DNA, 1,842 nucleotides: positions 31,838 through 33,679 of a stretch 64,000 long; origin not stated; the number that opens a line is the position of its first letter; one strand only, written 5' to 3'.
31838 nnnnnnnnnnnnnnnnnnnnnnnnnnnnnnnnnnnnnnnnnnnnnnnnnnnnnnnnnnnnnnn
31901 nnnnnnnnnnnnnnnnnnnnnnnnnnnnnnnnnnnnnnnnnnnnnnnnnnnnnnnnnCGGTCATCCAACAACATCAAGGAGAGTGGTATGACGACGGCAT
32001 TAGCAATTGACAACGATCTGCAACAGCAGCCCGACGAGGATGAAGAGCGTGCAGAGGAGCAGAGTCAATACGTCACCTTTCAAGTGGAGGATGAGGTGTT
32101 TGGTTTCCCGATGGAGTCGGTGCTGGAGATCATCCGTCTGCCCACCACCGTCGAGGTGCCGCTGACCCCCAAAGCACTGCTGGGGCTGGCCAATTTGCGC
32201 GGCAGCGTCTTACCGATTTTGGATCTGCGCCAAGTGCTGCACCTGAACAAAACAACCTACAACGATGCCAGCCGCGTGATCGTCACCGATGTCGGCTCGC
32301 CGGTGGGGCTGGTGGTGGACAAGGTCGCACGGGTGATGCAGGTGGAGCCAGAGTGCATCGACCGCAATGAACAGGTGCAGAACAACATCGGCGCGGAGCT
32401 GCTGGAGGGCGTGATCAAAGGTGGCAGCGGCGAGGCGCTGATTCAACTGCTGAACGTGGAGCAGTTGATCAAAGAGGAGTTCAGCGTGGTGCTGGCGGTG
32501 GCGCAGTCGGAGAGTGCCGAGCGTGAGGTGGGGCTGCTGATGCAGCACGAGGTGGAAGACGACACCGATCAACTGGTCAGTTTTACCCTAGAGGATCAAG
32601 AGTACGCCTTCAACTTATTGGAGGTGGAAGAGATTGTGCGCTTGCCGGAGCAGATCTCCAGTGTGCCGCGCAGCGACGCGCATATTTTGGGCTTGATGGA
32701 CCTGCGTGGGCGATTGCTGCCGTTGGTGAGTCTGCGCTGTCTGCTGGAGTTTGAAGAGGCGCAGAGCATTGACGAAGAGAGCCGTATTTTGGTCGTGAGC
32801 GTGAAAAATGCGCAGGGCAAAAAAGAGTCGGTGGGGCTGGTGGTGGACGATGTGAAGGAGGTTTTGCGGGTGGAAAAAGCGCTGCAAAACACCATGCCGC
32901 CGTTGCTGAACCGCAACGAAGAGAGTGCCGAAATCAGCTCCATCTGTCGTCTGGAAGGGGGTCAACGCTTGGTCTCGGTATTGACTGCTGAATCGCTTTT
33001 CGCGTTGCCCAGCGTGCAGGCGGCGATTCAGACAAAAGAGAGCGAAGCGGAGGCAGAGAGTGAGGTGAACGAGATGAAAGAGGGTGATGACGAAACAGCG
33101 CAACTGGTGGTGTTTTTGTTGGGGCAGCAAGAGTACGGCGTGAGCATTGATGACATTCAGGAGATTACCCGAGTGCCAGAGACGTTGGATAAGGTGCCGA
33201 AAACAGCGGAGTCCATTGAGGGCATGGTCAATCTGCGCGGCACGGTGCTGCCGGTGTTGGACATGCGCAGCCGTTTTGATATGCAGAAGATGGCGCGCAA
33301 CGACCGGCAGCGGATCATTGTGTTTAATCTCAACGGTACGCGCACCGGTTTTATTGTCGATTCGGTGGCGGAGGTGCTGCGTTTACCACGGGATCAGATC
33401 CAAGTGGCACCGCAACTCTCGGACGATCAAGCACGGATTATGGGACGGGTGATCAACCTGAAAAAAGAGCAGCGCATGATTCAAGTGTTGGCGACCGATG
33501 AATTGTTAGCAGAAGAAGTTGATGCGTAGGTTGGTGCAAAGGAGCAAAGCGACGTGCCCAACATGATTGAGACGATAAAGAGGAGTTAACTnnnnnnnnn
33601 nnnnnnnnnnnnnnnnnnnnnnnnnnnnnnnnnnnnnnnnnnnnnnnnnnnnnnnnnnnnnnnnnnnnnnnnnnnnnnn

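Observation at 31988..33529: Single polypeptide with three CheW domains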

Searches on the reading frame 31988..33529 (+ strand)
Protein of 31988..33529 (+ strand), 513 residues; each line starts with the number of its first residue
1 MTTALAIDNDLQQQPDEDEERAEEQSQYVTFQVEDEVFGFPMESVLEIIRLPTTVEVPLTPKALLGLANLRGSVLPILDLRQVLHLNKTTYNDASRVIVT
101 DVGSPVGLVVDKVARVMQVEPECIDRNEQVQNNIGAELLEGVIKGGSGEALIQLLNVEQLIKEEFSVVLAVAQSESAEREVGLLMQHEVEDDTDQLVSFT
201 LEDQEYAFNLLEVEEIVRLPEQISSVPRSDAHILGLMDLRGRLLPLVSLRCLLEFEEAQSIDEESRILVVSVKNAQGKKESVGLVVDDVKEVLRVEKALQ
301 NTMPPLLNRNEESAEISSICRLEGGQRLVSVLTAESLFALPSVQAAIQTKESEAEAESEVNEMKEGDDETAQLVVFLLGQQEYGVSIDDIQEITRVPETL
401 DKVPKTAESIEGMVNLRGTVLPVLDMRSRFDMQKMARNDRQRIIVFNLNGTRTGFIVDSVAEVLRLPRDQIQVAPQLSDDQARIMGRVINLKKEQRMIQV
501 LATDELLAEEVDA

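Call 3: search_protein_families(library=pfam, proteins=[window:31988-33529:+], max_evalue=0.01)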
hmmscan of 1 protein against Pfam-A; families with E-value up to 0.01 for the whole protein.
window:31988-33529:+ (513 aa): 1 family
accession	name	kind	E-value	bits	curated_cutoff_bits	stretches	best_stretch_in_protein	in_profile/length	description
PF01584.24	CheW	-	4.7e-90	298.8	23.5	3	372-509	1-136/138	CheW-like domain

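Call 6: search_protein_families(library=ncbifam, proteins=[window:31988-33529:+], max_evalue=0.001)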
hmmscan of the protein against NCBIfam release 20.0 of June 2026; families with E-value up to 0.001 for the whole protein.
window:31988-33529:+ (513 aa): 1 family
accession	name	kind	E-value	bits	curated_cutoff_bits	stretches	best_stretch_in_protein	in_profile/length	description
NF007903.0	PRK10612.1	equivalog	7.1e-50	169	260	3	366-479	12-124/167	chemotaxis protein CheW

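Call 9: find_homologous_proteins(query=window:31988-33529:+, max_evalue=1e-10)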
Query window:31988-33529:+ (513 aa): 3516 proteins with E <= 1e-10 among 8000 candidates; the best 120 are listed.
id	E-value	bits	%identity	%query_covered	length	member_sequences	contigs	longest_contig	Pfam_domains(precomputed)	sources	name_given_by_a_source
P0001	0.0e+0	1062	100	100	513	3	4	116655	PF01584.25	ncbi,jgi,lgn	-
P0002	4.7e-227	773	74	99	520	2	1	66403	PF01584.25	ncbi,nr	ncbi:MAG: chemotaxis protein CheW [Gammaproteobacteria bacterium]|nr:chemotaxis protein CheW [Gammap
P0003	1.4e-197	675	66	99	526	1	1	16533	PF01584.25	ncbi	-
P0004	9.0e-195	666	66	99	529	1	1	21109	PF01584.25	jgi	-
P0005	5.9e-192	657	64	99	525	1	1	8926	PF01584.25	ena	-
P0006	1.3e-191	656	65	99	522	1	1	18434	PF01584.25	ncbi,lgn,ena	-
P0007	2.1e-190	652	64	99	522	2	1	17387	PF01584.25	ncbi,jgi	-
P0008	1.1e-186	639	63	98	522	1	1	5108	PF01584.25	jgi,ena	-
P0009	3.3e-186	638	63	99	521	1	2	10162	PF01584.25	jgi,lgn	-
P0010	1.9e-185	635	64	99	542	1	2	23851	PF01584.25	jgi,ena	-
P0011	4.9e-183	627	63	96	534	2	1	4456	PF01584.25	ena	-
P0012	1.2e-182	626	63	99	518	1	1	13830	PF01584.25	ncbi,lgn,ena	-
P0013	1.9e-181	622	62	99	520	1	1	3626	PF01584.25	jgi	-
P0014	3.5e-181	621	63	95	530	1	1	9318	PF01584.25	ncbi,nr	ncbi:MAG: chemotaxis protein CheW [Geopsychrobacter sp.]|nr:chemotaxis protein CheW [Geopsychrobacte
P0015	7.4e-181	620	63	97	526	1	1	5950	PF01584.25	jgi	-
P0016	2.5e-178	612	61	96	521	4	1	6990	PF01584.25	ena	-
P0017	5.4e-178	611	62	96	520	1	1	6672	PF01584.25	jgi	-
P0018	1.1e-174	600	61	94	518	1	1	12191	PF01584.25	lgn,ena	-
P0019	5.1e-172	591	60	99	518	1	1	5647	PF01584.25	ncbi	-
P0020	1.1e-170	587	60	100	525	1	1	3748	PF01584.25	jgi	-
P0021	1.9e-170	586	60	95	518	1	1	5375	PF01584.25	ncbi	-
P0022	7.3e-170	584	59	97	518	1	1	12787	PF01584.25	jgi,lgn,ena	-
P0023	6.8e-168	578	58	99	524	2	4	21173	PF01584.25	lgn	-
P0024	2.8e-167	576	58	99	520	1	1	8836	PF01584.25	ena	-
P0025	3.3e-166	572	58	97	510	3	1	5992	PF01584.25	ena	-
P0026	4.7e-166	571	57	99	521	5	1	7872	PF01584.25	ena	-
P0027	2.2e-162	559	56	96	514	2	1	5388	PF01584.25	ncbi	ncbi:MAG: chemotaxis protein CheW [Candidatus Thiodiazotropha sp.]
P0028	4.2e-162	558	57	94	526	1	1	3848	PF01584.25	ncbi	-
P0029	4.2e-161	555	56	94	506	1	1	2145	PF01584.25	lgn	-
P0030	1.6e-160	553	57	94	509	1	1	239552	PF01584.25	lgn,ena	-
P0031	2.6e-158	546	57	95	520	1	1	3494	PF01584.25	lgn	-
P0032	3.7e-158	545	55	97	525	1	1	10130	PF01584.25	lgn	-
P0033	4.9e-158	545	55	94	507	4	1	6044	PF01584.25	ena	-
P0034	7.7e-157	541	56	98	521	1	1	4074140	PF01584.25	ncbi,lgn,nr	ncbi:purine-binding chemotaxis protein CheW [Ectothiorhodospiraceae bacterium BW-2]|nr:purine-bindin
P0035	9.2e-157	541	55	95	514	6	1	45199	PF01584.25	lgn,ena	-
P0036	9.9e-157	541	55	94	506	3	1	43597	PF01584.25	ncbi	ncbi:MAG: chemotaxis protein CheW [Litorivicinus sp.]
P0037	1.1e-155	537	57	94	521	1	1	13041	PF01584.25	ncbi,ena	-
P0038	1.1e-155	537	53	97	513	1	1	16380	PF01584.25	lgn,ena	-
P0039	1.0e-154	534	54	95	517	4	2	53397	PF01584.25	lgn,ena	-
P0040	3.9e-154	532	54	96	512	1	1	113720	PF01584.25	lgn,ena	-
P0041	7.4e-154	531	55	95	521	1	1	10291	PF01584.25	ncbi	-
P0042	8.8e-154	531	56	94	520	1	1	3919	PF01584.25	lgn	-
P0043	1.5e-153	530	54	94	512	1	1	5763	PF01584.25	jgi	-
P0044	2.9e-153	529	54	96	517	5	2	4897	PF01584.25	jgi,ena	jgi:purine-binding chemotaxis protein CheW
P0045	4.2e-153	529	53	96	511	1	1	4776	PF01584.25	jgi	-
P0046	9.7e-153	528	53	96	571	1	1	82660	PF01584.25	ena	-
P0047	1.2e-152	527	55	96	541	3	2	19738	PF01584.25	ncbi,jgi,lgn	-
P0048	3.1e-152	526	53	96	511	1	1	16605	PF01584.25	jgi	-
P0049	8.8e-152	524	54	94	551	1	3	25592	PF01584.25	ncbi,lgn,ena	-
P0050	1.0e-151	524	54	95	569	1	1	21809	PF01584.25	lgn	-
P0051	1.1e-151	524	53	96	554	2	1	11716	PF01584.25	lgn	-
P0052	7.3e-151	521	54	97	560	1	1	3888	PF01584.25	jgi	jgi:purine-binding chemotaxis protein CheW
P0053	9.2e-151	521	53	96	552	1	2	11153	PF01584.25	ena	-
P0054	9.5e-151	521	53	97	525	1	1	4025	PF01584.25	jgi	jgi:purine-binding chemotaxis protein CheW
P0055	1.0e-150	521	53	97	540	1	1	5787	PF01584.25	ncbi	-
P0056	1.9e-150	520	52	96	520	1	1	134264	PF01584.25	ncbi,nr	ncbi:MAG: chemotaxis protein CheW [Enterobacterales bacterium]|nr:chemotaxis protein CheW [Enterobac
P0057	2.4e-150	520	54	95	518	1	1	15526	PF01584.25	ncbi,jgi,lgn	ncbi:MAG: purine-binding chemotaxis protein CheW [Oleiphilaceae bacterium]|jgi:purine-binding chemot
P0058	4.8e-150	519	54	95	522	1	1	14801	PF01584.25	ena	-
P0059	7.1e-150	518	53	94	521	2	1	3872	PF01584.25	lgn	-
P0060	8.4e-150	518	53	95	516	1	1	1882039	PF01584.25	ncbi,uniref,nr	ncbi:chemotaxis protein CheW [Glaciecola sp. MH2013]|uniref:chemotaxis protein CheW n=1 Tax=Glacieco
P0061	1.9e-149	517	53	96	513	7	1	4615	PF01584.25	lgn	-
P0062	2.8e-149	516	52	96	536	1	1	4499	PF01584.25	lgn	-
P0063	3.0e-149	516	52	95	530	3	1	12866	PF01584.25,PF03078.21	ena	-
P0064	4.7e-149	515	52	95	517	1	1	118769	PF01584.25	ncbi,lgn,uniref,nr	ncbi:chemotaxis protein CheW [Glaciecola sp. KUL10]|uniref:chemotaxis protein CheW n=1 Tax=Glaciecol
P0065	5.2e-149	515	51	98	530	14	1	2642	PF01584.25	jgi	jgi:purine-binding chemotaxis protein CheW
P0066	9.8e-149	514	52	96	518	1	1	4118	PF01584.25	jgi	jgi:purine-binding chemotaxis protein CheW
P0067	2.2e-148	513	52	95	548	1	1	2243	PF01584.25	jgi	jgi:purine-binding chemotaxis protein CheW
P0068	2.8e-148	513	52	95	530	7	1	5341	PF01584.25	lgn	-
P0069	2.8e-148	513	52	95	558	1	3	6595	PF01584.25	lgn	-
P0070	3.6e-148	513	52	95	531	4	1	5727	PF01584.25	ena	-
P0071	3.8e-148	512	52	99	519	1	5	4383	PF01584.25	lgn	-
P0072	7.8e-148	511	54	94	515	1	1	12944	PF01584.25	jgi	-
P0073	7.9e-148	511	53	95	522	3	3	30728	PF01584.25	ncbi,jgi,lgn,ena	-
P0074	2.0e-147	510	53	97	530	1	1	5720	PF01584.25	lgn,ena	-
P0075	2.9e-147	510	54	95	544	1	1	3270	PF01584.25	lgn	-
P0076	4.7e-147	509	52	95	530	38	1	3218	PF01584.25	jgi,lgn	jgi:purine-binding chemotaxis protein CheW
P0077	9.1e-147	508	53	95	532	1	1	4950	PF01584.25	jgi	jgi:purine-binding chemotaxis protein CheW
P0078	9.3e-147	508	53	94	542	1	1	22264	PF01584.25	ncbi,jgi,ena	jgi:purine-binding chemotaxis protein CheW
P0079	1.0e-146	508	51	95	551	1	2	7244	PF01584.25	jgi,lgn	-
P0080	1.1e-146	508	52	95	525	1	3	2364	PF01584.25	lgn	-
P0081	1.6e-146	507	53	96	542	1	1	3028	PF01584.25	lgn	-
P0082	1.8e-146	507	52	94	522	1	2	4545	PF01584.25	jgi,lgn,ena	-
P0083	1.8e-146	507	55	94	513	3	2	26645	PF01584.25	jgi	-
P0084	1.9e-146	507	49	95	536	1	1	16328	PF01584.25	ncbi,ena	-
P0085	2.9e-146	506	52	96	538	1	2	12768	PF01584.25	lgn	-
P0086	5.7e-146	505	52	95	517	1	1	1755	PF01584.25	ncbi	-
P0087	1.1e-145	504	52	95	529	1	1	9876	PF01584.25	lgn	-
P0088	6.6e-145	502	51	95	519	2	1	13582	PF01584.25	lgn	-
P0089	1.1e-144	501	51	97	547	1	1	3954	PF01584.25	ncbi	-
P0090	1.1e-144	501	51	95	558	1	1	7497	PF01584.25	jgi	-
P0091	2.2e-144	500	52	94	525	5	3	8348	PF01584.25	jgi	jgi:purine-binding chemotaxis protein CheW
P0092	6.4e-144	499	53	94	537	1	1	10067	PF01584.25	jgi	jgi:purine-binding chemotaxis protein CheW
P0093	1.0e-143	498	51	95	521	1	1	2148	PF01584.25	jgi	jgi:purine-binding chemotaxis protein CheW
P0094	3.3e-143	496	49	99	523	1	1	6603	PF01584.25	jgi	-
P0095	3.5e-143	496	57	87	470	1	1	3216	PF01584.25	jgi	-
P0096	5.3e-143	496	50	95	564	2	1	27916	PF01584.25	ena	-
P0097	7.8e-143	495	52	95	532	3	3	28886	PF01584.25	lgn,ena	-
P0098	9.3e-143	495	51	96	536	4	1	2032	PF01584.25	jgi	jgi:purine-binding chemotaxis protein CheW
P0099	1.1e-142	494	52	96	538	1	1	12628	PF01584.25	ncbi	-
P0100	2.1e-142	494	50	94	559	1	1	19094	PF01584.25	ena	-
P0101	2.5e-142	493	51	94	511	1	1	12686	PF01584.25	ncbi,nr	ncbi:MAG: chemotaxis protein CheW [Gammaproteobacteria bacterium]|nr:chemotaxis protein CheW [Gammap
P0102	4.6e-142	492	50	96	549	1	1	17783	PF01584.25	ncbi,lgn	-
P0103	8.0e-142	492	51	94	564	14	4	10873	PF01584.25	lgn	-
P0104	1.0e-141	491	52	95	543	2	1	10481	PF01584.25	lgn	-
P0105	1.2e-141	491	51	94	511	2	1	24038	PF01584.25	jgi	-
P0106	2.0e-141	490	50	94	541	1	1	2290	PF01584.25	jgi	jgi:purine-binding chemotaxis protein CheW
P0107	2.4e-141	490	50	94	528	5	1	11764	PF01584.25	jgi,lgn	jgi:purine-binding chemotaxis protein CheW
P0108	2.8e-141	490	52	99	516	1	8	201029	PF01584.25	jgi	-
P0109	2.8e-141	490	51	94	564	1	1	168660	PF01584.25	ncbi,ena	-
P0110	3.1e-141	490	51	95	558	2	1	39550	PF01584.25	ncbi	-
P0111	4.1e-141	489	50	96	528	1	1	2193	PF01584.25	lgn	-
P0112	8.9e-141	488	49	94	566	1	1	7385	PF01584.25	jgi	jgi:purine-binding chemotaxis protein CheW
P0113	1.1e-140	488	50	96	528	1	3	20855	PF01584.25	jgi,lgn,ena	jgi:purine-binding chemotaxis protein CheW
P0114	1.1e-140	488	51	95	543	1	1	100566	PF01584.25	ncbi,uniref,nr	ncbi:chemotaxis protein CheW [Desulfohalobiaceae bacterium Ax17]|uniref:chemotaxis protein CheW n=1 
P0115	1.6e-140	487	51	94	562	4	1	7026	PF01584.25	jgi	-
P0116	2.4e-140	487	50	96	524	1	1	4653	PF01584.25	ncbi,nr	ncbi:MAG: purine-binding chemotaxis protein CheW [Gammaproteobacteria bacterium]|nr:purine-binding c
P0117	2.5e-140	487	49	97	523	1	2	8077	PF01584.25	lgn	-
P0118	3.4e-140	486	51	96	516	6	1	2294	PF01584.25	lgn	-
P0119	5.6e-140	486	50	96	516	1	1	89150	PF01584.25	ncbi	-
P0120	7.1e-140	485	52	94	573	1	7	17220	PF01584.25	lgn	-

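Call 23: find_related_loci(query=A1, collection=genome_contigs, flank=10000)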
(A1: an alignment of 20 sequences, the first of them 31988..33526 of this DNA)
Query A1 (513 aa) in genome_contigs; peptide patterns used: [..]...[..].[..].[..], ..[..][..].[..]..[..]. (x = any residue, [..] = any of these).
600 stretches matched a pattern (row limit reached: there are more); 557 encode a relative of the query (tblastn E <= 1e-3); the best 80 are kept; 80 distinct loci.
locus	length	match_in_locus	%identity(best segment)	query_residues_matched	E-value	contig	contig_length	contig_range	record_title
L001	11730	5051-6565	49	23-513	2e-159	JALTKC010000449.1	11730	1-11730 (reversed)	MAG: Gammaproteobacteria bacterium isolate S139_maxbin2_scaf2bin.159 S139_NODE_5742_length_11730_cov_2.746962, whole gen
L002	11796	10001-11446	53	26-509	7e-157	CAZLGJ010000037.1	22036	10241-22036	MAG TPA_asm: uncultured Glaciecola sp. isolate SRP268394_co2_170 genome assembly, contig: NODE_3532_length_22036_cov_5.2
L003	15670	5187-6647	51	20-510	9e-141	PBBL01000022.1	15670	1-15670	MAG: Myxococcales bacterium isolate SP4258 MHASMcontig_3290892, whole genome shotgun sequence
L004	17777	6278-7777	50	18-508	1e-139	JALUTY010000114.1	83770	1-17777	MAG: bacterium isolate 128-326_maxbin2_scaf2bin.054 128-326_scaffold_82_c1, whole genome shotgun sequence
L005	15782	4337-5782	47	27-509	2e-138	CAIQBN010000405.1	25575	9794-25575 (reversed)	MAG: uncultured beta proteobacterium isolate Loclat_bin-18735 genome assembly, contig: bin-18735:405/703, whole genome s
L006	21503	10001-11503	44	7-510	6e-136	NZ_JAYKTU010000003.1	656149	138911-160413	Cellvibrio fontiphilus strain KCTC 52237 seq3, whole genome shotgun sequence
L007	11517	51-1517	48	24-507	7e-134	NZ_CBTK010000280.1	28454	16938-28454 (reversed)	Candidatus Contendobacter odensis Run_B_J11, whole genome shotgun sequence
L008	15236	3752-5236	46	15-507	8e-134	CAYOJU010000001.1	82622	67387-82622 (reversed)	MAG TPA_asm: uncultured Sideroxydans sp. isolate binchicken_co241_252 genome assembly, contig: NODE_259_length_82622_cov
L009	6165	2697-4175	46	21-508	1e-133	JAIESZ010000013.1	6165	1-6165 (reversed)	MAG: Burkholderiaceae bacterium isolate co.spades.METABAT.2.5kb_140 c_000000411785, whole genome shotgun sequence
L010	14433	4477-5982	46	11-509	7e-133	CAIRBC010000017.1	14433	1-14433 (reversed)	MAG: uncultured Nitrosomonadales bacterium isolate Kiruna2_bin-1694 genome assembly, contig: bin-1694:017/600, whole gen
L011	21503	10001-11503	46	11-509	7e-132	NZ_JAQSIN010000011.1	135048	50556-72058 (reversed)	Curvibacter microcysteis strain RS43 contig11, whole genome shotgun sequence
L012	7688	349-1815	46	19-507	2e-131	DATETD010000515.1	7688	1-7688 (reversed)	MAG TPA_asm: Rhodocyclaceae bacterium isolate SMAG_U8306 k141_2835075, whole genome shotgun sequence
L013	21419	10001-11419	48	27-498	2e-131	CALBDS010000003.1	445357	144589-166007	MAG TPA_asm: uncultured Rhodospirillaceae bacterium isolate SRR3330203_bin.128_CONCOCT_v1.1_MAG genome assembly, contig:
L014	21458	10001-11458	47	8-510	2e-131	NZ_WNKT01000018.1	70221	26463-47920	Allochromatium palmeri strain DSM 15591 NODE_18_length_70221_cov_37.3381, whole genome shotgun sequence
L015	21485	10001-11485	46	24-513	6e-131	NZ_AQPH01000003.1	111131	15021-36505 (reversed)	Magnetospirillum fulvum MGU-K5 contig00003, whole genome shotgun sequence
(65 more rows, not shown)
